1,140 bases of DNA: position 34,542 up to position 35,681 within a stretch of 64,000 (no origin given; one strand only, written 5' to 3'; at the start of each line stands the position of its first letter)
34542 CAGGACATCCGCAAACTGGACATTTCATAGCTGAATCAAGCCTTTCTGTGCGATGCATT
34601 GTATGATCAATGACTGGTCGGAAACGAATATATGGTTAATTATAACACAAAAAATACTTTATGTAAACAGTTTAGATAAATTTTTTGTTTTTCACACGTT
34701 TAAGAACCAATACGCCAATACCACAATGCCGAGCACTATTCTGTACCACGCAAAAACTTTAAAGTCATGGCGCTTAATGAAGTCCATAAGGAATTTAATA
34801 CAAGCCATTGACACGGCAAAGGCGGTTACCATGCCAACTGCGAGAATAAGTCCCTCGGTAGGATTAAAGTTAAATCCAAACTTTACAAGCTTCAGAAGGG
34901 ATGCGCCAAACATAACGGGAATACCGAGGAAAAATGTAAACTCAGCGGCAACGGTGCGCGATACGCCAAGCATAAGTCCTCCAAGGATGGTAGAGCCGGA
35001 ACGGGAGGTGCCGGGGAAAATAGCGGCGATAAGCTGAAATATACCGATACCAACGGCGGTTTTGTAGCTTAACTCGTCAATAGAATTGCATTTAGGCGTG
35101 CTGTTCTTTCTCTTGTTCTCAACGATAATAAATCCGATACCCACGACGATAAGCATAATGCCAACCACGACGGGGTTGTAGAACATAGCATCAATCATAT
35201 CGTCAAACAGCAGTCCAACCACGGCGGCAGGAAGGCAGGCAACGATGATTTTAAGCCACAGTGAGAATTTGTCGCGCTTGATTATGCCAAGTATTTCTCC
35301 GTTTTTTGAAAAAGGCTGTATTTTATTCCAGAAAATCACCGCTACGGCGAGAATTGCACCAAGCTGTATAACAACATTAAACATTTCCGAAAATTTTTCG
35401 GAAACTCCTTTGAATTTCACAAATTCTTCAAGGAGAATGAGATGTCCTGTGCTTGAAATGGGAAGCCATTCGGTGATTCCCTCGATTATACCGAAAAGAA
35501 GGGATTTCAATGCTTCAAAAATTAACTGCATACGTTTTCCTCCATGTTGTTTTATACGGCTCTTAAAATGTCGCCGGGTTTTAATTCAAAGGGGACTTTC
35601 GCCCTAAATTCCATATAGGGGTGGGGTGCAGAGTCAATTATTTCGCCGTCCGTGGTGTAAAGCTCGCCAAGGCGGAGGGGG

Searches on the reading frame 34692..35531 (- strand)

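Call 89: search_protein_families(library=pfam, proteins=[window:34692-35531:-], max_evalue=0.0001)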
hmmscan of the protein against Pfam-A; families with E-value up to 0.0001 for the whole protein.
window:34692-35531:- (279 aa): 1 family
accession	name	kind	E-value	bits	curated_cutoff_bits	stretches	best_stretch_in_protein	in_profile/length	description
PF02673.24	BacA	-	2.1e-88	296.8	33.4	1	11-270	2-257/257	Bacitracin resistance protein BacA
